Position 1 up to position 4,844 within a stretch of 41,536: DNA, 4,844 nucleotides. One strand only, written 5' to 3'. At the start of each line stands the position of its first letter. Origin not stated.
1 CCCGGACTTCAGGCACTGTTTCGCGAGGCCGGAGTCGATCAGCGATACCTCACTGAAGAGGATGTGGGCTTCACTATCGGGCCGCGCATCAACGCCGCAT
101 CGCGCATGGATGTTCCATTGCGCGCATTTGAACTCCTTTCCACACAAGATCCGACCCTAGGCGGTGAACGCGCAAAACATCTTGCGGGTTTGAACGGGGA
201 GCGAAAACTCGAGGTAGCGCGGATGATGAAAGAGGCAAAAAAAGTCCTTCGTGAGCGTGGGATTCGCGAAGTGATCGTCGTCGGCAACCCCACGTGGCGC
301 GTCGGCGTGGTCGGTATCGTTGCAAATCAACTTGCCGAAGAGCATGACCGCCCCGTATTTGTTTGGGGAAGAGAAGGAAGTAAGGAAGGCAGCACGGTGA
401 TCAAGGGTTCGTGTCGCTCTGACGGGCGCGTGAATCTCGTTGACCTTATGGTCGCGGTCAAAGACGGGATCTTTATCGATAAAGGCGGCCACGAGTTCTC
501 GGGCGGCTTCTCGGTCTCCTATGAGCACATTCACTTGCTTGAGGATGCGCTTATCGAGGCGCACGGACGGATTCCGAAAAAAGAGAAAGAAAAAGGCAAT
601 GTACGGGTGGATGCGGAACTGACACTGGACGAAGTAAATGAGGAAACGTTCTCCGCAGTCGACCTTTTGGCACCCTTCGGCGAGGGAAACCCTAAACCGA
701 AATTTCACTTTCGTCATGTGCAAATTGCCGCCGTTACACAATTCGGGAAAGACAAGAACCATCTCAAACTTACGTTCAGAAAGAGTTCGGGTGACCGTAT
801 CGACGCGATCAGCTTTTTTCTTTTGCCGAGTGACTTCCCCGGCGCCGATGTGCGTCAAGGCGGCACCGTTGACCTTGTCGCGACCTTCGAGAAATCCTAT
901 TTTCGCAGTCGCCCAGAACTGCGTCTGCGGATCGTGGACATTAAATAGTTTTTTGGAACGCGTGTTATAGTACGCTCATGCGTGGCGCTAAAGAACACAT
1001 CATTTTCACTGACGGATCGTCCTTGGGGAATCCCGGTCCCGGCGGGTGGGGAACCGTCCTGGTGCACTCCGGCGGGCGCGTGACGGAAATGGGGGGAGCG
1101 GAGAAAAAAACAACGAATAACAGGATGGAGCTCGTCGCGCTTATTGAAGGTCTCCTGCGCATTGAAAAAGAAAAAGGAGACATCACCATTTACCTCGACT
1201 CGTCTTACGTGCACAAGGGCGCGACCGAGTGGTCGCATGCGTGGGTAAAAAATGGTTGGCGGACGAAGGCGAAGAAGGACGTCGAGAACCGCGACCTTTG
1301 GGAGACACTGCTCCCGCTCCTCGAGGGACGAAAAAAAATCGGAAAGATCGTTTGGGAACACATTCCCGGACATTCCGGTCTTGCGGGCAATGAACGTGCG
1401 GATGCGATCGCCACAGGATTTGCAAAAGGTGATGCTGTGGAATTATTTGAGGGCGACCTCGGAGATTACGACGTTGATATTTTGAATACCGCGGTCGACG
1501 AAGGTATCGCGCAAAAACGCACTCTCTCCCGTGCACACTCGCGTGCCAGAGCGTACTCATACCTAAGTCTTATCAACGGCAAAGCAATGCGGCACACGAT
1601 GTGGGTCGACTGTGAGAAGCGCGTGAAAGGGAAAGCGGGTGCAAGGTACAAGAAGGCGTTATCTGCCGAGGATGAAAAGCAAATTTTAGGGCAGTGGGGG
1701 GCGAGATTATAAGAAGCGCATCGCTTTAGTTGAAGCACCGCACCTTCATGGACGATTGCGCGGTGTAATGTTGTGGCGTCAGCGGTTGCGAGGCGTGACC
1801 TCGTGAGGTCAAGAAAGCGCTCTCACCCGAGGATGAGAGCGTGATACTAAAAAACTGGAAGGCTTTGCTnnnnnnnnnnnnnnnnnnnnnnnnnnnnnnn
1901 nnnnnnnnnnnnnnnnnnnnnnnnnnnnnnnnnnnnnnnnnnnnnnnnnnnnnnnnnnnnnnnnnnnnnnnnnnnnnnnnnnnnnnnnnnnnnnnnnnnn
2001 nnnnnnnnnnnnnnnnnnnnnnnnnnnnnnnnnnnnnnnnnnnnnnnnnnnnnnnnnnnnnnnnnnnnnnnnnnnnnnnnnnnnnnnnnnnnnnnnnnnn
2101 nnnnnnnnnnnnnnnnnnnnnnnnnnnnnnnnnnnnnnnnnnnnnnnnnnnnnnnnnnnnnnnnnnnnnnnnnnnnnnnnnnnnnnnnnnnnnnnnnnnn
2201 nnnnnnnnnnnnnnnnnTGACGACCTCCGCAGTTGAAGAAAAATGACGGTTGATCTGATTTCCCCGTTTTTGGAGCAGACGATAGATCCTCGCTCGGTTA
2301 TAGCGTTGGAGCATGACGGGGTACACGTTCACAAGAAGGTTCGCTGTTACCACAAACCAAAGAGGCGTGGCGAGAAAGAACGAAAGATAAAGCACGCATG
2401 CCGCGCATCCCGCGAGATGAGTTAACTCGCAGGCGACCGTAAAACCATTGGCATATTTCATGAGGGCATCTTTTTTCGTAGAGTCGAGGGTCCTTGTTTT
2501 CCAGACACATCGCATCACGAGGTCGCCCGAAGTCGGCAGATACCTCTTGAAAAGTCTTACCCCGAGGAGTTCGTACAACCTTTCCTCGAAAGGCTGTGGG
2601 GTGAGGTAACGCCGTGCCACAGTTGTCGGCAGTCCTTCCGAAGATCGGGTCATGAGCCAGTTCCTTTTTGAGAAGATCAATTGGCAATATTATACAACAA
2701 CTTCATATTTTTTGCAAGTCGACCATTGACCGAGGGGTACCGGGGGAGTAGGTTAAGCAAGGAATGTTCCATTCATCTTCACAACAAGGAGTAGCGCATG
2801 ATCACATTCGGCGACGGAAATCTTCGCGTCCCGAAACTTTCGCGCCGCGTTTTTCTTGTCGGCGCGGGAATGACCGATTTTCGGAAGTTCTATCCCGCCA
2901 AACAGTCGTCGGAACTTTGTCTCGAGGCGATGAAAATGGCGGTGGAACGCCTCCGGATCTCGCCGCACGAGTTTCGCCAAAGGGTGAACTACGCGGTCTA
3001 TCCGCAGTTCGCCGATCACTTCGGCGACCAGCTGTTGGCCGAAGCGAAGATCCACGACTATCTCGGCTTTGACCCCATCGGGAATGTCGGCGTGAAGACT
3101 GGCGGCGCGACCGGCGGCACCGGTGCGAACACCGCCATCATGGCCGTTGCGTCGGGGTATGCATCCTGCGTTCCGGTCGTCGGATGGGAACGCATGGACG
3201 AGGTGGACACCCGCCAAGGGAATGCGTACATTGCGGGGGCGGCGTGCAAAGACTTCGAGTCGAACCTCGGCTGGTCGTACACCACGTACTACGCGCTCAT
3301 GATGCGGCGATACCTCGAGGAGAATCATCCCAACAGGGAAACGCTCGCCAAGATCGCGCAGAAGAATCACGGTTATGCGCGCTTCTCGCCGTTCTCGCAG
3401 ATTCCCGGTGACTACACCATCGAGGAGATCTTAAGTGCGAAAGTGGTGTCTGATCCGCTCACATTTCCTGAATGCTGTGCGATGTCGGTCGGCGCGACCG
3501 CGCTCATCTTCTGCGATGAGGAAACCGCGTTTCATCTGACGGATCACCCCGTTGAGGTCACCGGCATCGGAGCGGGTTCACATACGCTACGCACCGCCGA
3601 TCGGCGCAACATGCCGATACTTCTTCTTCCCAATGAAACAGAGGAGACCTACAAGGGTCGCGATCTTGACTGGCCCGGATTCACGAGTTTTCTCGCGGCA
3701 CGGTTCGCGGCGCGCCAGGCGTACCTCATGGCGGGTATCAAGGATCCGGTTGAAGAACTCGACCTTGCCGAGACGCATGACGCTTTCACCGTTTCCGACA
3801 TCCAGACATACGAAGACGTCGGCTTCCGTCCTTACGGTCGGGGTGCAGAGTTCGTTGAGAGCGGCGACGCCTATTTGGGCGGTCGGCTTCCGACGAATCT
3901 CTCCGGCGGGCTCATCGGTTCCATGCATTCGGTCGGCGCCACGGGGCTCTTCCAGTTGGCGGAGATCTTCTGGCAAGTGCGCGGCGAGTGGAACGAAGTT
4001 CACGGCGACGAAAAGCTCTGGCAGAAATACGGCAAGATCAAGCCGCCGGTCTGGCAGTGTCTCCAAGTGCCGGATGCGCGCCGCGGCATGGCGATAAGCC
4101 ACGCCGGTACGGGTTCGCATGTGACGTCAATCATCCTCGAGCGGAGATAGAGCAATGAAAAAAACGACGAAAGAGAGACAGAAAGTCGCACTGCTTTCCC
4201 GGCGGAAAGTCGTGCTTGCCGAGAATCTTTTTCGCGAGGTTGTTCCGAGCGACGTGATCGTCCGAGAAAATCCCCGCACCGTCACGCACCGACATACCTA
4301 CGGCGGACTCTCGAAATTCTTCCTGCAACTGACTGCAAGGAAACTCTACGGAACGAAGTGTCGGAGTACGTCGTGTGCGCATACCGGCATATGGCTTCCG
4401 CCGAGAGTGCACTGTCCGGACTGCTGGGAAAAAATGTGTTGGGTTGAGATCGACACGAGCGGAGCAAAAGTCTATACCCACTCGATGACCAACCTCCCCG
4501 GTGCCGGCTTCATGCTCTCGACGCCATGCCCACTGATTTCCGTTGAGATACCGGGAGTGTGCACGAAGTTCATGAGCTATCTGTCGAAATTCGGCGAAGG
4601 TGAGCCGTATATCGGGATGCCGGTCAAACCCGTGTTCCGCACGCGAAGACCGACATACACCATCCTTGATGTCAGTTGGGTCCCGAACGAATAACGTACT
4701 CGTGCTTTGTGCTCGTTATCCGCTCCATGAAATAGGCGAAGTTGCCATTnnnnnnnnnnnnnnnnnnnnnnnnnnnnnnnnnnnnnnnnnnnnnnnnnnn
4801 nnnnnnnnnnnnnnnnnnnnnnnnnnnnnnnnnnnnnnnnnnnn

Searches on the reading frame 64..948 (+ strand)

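Call 10: search_protein_families(library=pfam, proteins=[window:64-948:+], max_evalue=0.01)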
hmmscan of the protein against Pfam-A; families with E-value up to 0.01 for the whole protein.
window:64-948:+ (294 aa): 2 families
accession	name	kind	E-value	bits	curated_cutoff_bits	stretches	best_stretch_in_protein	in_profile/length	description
PF17768.7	RecJ_OB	-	2.3e-24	86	27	1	182-292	1-107/107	RecJ OB domain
PF02272.25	DHHA1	-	1e-08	36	25.9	1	71-163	5-96/102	DHHA1 domain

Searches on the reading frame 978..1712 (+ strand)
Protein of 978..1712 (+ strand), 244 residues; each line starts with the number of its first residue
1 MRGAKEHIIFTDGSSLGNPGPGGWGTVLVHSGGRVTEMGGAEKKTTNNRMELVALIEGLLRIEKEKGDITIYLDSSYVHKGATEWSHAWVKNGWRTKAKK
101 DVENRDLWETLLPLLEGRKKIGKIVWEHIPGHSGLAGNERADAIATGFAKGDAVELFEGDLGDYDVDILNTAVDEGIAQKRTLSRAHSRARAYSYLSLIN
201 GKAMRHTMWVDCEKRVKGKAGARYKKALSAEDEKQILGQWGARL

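Call 10: search_protein_families(library=pfam, proteins=[window:978-1712:+], max_evalue=0.01)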
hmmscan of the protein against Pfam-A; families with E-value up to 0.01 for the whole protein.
window:978-1712:+ (244 aa): 1 family
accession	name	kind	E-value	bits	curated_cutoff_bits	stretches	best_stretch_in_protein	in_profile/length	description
PF00075.30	RNase_H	-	2.6e-38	131.8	25.8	1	5-146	2-137/141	RNase H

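Call 19: find_encoding_contigs(protein=window:978-1712:+, flank=10000, max_places=4)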
Protein window:978-1712:+ (244 aa): 23 contigs read that carry it; 4 places shown.
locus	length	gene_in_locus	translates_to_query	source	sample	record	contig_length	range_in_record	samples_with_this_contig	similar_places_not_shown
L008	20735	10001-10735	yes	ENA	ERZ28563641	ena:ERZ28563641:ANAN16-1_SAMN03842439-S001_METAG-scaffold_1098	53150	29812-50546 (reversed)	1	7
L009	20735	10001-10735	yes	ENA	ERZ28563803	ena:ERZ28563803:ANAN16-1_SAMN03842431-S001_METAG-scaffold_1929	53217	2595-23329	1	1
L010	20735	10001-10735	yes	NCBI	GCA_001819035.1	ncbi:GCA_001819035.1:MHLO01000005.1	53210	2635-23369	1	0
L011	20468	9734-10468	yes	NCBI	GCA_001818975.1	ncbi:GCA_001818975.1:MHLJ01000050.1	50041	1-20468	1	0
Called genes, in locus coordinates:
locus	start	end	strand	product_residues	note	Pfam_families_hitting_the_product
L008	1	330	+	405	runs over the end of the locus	PF00482:T2SSF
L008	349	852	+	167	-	-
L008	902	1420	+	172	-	-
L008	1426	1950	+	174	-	-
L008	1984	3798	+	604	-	-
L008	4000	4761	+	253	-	PF00121:TIM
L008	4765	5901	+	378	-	PF00162:PGK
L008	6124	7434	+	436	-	PF01053:Cys_Met_Meta_PP, PF00266:Aminotran_5 (weak)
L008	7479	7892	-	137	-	PF11969:DcpS_C, PF01230:HIT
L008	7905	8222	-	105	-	-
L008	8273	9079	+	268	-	-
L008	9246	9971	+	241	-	PF02272:DHHA1, PF17768:RecJ_OB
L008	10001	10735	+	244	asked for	PF00075:RNase_H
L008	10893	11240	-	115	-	-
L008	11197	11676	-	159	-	PF18927:CrtO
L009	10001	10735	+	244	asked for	PF00075:RNase_H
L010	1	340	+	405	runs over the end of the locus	PF00482:T2SSF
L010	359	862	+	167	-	-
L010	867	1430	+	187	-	-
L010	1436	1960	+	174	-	-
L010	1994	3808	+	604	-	-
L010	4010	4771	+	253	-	PF00121:TIM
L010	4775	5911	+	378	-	PF00162:PGK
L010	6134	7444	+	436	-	PF01053:Cys_Met_Meta_PP, PF00266:Aminotran_5 (weak)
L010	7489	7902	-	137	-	PF11969:DcpS_C, PF01230:HIT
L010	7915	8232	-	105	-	-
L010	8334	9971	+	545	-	PF01368:DHH, PF02272:DHHA1, PF17768:RecJ_OB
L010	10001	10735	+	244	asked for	PF00075:RNase_H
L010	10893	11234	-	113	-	-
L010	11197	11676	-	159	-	PF18927:CrtO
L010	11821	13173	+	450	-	PF00108:Thiolase_N, PF22691:Thiolase_C_1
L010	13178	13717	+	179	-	-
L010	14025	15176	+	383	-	PF02771:Acyl-CoA_dh_N, PF22924:ACOX_C_alpha1 (faint), PF02770:Acyl-CoA_dh_M, PF00441:Acyl-CoA_dh_1, PF08028:Acyl-CoA_dh_2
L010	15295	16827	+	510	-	PF13567:DUF4131, PF03772:Competence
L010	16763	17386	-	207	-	PF09335:VTT_dom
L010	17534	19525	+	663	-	-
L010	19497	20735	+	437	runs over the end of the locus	-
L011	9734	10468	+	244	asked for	PF00075:RNase_H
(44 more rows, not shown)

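Call 99: list_cluster_members(proteins=[L010:4775-5911:+])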
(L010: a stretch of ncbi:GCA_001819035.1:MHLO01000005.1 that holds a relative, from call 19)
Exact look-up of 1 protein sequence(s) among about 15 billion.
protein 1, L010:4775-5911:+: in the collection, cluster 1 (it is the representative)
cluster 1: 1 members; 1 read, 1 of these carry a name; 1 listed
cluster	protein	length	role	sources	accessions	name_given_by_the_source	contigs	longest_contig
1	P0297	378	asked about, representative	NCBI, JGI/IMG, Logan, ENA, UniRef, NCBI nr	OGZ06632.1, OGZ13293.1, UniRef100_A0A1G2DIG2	MAG: phosphoglycerate kinase [Candidatus Lloydbacteria bacterium ... | Phosphoglycerate kinase n=1 Tax=Candidatus Lloydbacteria bacterium ...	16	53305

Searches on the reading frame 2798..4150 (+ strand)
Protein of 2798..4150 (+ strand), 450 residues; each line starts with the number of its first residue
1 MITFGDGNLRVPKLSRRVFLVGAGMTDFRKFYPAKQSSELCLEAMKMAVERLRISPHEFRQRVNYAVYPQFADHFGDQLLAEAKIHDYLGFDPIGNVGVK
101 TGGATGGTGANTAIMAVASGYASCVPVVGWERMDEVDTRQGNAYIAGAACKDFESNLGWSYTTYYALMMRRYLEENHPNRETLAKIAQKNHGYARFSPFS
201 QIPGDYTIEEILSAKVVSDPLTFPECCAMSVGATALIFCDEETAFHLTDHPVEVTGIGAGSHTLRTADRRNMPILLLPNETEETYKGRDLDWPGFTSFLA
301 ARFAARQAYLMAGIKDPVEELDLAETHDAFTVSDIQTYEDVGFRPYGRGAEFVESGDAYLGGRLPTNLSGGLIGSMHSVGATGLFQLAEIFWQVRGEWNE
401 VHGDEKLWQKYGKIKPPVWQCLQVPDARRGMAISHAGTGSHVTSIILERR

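Call 10: search_protein_families(library=pfam, proteins=[window:2798-4150:+], max_evalue=0.01)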
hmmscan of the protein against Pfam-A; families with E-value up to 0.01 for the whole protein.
window:2798-4150:+ (450 aa): 3 families
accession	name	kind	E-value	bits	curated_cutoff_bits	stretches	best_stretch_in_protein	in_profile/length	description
PF22691.2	Thiolase_C_1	-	4.8e-28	98.1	28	1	293-400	13-116/144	Thiolase C-terminal domain-like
PF00108.29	Thiolase_N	-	3e-08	33.8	26.4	1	18-194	1-184/260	Thiolase, N-terminal domain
PF02803.24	Thiolase_C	-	0.0051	16.9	27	0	303-391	26-94/123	Thiolase, C-terminal domain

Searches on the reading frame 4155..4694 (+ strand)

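Call 10: search_protein_families(library=pfam, proteins=[window:4155-4694:+], max_evalue=0.01)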
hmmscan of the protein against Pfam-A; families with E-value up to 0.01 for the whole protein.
window:4155-4694:+ (179 aa): 1 family
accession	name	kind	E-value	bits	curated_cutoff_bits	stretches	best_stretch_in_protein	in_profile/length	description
PF01796.24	OB_ChsH2_C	-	0.00014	22.1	27.1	1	96-162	1-65/65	ChsH2, C-terminal OB-fold domain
